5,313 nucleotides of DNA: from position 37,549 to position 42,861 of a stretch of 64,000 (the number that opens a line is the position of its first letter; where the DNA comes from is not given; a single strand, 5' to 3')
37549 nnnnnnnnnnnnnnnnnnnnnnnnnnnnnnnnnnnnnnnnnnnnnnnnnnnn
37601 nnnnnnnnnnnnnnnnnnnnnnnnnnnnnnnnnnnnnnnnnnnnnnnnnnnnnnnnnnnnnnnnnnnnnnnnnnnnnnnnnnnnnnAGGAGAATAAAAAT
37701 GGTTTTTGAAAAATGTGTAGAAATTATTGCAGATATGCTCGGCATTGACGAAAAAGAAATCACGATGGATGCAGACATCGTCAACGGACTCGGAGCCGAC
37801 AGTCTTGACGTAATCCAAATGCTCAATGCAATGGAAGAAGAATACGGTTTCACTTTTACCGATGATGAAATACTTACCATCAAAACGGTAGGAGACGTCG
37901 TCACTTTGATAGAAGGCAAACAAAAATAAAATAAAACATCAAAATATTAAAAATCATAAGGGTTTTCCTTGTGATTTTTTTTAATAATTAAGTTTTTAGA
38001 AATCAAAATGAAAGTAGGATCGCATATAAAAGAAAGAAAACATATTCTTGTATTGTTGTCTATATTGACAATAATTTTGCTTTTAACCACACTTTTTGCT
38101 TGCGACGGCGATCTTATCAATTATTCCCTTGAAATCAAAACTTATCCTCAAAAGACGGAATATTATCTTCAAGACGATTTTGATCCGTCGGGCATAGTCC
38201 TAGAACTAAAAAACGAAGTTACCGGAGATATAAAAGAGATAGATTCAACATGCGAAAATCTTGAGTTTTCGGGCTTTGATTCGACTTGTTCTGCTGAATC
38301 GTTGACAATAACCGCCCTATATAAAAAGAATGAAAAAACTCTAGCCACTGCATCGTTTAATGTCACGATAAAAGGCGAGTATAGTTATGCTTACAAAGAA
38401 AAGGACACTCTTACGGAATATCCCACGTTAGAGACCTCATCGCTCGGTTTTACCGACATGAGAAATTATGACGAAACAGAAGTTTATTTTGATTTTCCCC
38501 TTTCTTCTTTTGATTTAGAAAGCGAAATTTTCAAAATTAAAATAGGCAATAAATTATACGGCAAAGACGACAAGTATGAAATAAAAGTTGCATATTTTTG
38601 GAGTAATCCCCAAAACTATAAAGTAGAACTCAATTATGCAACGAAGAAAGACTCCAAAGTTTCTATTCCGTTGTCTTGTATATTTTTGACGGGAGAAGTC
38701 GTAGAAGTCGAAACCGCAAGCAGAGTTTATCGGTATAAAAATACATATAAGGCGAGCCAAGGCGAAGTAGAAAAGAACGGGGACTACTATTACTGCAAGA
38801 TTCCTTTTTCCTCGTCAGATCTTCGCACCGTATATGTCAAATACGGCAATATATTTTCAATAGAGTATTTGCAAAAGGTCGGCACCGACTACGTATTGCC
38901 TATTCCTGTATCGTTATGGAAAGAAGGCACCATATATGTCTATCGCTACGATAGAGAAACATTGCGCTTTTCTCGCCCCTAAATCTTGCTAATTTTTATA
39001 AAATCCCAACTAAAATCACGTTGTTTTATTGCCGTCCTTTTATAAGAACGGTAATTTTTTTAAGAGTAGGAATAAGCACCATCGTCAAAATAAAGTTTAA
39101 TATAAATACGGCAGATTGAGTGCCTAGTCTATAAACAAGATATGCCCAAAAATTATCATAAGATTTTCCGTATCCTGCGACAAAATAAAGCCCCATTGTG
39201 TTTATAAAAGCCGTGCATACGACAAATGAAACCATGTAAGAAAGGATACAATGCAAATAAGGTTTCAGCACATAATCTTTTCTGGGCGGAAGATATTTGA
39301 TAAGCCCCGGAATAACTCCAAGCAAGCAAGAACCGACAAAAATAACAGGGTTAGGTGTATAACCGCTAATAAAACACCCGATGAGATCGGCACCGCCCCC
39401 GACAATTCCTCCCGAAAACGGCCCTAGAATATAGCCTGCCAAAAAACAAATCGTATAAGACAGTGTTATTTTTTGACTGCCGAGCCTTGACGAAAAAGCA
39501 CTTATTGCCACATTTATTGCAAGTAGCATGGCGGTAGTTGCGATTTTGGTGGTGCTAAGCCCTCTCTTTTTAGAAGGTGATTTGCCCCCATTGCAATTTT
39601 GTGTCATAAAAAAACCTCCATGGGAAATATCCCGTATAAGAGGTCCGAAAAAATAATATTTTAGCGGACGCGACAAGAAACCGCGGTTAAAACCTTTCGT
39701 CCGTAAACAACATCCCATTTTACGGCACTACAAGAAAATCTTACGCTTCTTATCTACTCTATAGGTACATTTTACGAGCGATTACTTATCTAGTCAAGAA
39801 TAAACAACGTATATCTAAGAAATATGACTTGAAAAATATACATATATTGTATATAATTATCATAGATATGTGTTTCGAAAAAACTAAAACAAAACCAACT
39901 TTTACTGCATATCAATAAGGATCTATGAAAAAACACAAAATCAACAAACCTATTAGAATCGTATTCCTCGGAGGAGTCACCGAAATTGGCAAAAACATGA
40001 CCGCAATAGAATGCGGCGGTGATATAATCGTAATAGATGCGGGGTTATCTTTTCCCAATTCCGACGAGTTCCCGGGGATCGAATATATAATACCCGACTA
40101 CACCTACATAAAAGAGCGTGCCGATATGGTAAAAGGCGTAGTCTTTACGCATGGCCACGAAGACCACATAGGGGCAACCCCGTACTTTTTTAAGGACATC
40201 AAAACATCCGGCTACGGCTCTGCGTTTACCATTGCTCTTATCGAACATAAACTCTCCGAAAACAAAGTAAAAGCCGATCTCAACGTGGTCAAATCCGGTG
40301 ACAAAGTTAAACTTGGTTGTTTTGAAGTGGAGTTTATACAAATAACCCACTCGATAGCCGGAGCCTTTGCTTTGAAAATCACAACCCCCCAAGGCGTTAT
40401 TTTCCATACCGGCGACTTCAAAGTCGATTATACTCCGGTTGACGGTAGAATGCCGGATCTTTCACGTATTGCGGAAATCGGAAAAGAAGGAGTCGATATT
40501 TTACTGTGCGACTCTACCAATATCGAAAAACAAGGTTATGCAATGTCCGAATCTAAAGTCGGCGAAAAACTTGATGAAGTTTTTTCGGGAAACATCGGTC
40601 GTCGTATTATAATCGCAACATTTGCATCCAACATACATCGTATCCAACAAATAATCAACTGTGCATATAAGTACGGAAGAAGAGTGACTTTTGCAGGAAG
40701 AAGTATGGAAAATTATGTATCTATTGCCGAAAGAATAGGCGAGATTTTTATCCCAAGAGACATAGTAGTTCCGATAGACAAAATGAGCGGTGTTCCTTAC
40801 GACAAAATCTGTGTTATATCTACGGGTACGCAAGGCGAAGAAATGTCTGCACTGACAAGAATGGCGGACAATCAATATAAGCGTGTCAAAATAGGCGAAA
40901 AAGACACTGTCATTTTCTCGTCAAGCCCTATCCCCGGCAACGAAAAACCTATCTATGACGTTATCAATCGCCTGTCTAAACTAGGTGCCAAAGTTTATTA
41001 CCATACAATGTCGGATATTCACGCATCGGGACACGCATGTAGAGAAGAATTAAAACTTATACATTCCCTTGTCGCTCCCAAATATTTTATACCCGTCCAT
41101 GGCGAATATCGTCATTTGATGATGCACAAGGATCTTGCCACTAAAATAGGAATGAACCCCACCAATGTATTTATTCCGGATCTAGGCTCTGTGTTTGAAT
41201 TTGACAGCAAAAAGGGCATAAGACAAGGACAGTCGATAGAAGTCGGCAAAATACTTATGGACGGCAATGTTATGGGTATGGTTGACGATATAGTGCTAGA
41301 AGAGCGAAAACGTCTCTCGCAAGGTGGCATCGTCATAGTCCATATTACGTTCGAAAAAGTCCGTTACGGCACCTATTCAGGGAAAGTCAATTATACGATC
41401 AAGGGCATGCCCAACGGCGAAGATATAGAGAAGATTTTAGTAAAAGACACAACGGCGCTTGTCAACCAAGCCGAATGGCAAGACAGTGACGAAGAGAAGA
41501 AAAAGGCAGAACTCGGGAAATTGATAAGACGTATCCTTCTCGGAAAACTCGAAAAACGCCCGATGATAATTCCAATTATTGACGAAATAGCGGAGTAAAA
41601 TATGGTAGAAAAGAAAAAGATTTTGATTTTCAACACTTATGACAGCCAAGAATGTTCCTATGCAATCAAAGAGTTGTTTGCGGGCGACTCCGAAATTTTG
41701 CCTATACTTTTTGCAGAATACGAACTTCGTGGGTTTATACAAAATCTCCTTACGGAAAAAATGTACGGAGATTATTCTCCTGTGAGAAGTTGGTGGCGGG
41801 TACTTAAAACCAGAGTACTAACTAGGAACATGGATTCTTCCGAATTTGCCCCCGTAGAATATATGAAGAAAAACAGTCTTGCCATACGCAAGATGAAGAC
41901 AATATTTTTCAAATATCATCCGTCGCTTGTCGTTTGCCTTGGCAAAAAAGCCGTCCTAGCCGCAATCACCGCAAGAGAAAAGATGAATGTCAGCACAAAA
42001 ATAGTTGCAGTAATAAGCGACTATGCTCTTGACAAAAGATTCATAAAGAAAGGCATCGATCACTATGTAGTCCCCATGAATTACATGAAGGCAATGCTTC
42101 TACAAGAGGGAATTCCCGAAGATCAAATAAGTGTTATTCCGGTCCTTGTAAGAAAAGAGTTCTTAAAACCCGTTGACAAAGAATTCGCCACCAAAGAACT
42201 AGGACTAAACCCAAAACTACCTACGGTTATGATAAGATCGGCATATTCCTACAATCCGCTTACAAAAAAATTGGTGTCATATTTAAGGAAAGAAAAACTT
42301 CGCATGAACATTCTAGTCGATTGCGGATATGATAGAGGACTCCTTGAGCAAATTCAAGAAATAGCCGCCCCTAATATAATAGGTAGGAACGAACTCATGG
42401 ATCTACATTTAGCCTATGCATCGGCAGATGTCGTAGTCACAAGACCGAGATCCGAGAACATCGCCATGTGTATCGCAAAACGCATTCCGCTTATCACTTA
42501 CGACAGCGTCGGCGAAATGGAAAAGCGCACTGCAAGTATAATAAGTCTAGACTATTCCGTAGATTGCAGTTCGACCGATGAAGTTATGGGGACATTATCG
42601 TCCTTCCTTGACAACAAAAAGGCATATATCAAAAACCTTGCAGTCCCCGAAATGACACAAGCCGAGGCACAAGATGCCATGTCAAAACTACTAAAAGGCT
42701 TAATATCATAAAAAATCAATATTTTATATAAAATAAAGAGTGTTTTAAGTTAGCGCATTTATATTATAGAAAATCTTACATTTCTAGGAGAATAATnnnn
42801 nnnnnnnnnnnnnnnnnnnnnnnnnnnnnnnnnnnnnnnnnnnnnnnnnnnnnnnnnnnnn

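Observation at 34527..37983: Operon A of an apparently undescribed gene family built around a conserved ~25-aa VQLTPIV-P---VPY-SQ-QPL-QY module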

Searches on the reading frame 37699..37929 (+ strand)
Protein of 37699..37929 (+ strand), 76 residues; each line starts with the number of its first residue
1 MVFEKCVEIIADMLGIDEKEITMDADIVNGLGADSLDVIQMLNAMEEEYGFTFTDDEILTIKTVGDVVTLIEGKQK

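Call 3: search_protein_families(library=pfam, proteins=[window:37699-37929:+], max_evalue=1)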
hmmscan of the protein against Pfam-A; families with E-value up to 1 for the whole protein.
window:37699-37929:+ (76 aa): 4 families
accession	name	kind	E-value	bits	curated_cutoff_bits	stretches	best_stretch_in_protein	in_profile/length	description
PF00550.31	PP-binding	-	1.1e-15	58.1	20.8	1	7-71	4-67/67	Phosphopantetheine attachment site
PF23297.2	ACP_SdgA_C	-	2.9e-07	30.9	27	1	4-72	13-80/95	Highly reducing polyketide synthase sdgA, C-terminal ACP domain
PF10501.15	Ribosomal_L50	-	0.15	12.6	25.1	1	41-72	43-74/109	Ribosomal subunit 39S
PF00288.32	GHMP_kinases_N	-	0.19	12.4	22.3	1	5-61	5-62/87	GHMP kinases N terminal domain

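Call 4: search_protein_families(library=ncbifam, proteins=[window:37699-37929:+], max_evalue=1)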
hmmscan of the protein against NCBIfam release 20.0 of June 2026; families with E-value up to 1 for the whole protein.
window:37699-37929:+ (76 aa): 19 families
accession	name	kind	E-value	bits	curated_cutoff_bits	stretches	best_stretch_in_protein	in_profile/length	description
NF002148.0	PRK00982.1-2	subfamily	4.3e-22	77.8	71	1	2-75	5-78/79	acyl carrier protein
NF002150.0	PRK00982.1-4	subfamily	2.3e-20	72.6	66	1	2-76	6-80/80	acyl carrier protein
TIGR00517.1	acyl_carrier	equivalog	1.2e-19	69.9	70.45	1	2-75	4-77/77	acyl carrier protein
NF002151.0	PRK00982.1-5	equivalog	1.7e-16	60.1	92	1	2-75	4-77/78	acyl carrier protein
NF002149.0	PRK00982.1-3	equivalog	1.1e-14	54.2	106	1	4-75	6-77/78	acyl carrier protein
NF002147.0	PRK00982.1-1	equivalog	1.3e-13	50.6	84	1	4-75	10-81/83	acyl carrier protein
NF040636.1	AcpM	exception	3.7e-11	42.9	146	1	5-72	9-76/93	meromycolate extension acyl carrier protein AcpM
NF004533.0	PRK05883.1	equivalog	7.7e-10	38.5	72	1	4-74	26-96/100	acyl carrier protein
NF006031.0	PRK08172.1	equivalog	1.4e-09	38.5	76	1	7-71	10-74/82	acyl carrier protein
NF003757.0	PRK05350.1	equivalog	2e-09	37.5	65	1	2-73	7-78/83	acyl carrier protein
NF005079.0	PRK06508.1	equivalog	2.9e-07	30.8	83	1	2-53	4-55/93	acyl carrier protein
NF009104.0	PRK12449.1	equivalog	4.3e-07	29.8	70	1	2-72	6-76/80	acyl carrier protein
NF058660.1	cispen_ACP_AmcB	equivalog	2.1e-05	24.6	80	1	15-75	17-79/80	cispentacin biosynthesis acyl carrier protein AmcB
NF006617.0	PRK09184.1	subfamily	0.0026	17.7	70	1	13-57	25-73/96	phosphopantetheine-binding protein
NF005480.0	PRK07081.1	equivalog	0.0038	17.1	72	1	14-64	15-63/83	acyl carrier protein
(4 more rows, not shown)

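Call 63: search_protein_families(library=padloc, proteins=[window:37699-37929:+], max_evalue=0.01)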
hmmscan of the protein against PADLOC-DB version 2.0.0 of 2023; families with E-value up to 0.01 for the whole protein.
window:37699-37929:+ (76 aa): 0 families

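Call 64: search_protein_families(library=phrogs, proteins=[window:37699-37929:+], max_evalue=0.01)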
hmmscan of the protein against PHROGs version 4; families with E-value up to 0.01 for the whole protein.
window:37699-37929:+ (76 aa): 4 families
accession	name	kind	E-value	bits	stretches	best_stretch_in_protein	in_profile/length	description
phrog_5934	-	moron, auxiliary metabolic gene and host takeover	7.8e-11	43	1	5-73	18-86/93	acyl carrier protein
phrog_27464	-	unknown function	2.1e-06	28.6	1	15-71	38-95/157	-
phrog_14581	-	unknown function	0.0022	19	1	27-71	35-79/85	-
phrog_18343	-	unknown function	0.0025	19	1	3-72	60-135/138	-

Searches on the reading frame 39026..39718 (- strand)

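Call 47: search_protein_families(library=pfam, proteins=[window:39026-39718:-], max_evalue=0.000001)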
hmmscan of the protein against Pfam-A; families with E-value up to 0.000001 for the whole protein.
window:39026-39718:- (230 aa): 2 families
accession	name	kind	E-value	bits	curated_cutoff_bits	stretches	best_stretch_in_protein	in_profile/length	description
PF07155.17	ECF-ribofla_trS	-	1.2e-10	42.1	26.7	1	54-218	2-169/172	ECF-type riboflavin transporter, S component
PF12822.12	ECF_trnsprt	-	2.3e-10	41.2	30.7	1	58-216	2-169/169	ECF transporter, substrate-specific component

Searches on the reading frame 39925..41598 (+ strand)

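Call 47: search_protein_families(library=pfam, proteins=[window:39925-41598:+], max_evalue=0.000001)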
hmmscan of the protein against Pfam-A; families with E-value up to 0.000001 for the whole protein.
window:39925-41598:+ (557 aa): 5 families
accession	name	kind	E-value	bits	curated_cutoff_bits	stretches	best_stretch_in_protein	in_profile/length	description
PF22505.1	RNase_J_b_CASP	-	8.8e-48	161.7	27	1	226-350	2-126/126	Ribonuclease J, beta-CASP domain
PF17770.6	RNase_J_C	-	3.2e-10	41.4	23.8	1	457-555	1-102/102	Ribonuclease J C-terminal domain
PF07521.17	RMMBL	-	5.1e-10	39.6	21.6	1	362-418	8-63/63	Zn-dependent metallo-hydrolase RNA specificity domain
PF00753.33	Lactamase_B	-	1.4e-09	38.6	22.7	1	22-164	5-149/196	Metallo-beta-lactamase superfamily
PF12706.13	Lactamase_B_2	-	3.8e-07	30.3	27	1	62-203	24-170/200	Beta-lactamase superfamily domain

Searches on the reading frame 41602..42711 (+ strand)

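Call 48: search_protein_families(library=pfam, proteins=[window:41602-42711:+], max_evalue=0.000001)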
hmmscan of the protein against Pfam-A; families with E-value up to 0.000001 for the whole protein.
window:41602-42711:+ (369 aa): 1 family
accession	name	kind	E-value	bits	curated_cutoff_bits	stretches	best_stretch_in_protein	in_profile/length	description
PF06925.17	MGDG_synth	-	1.4e-09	38.7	25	1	87-178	70-164/169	Monogalactosyldiacylglycerol (MGDG) synthase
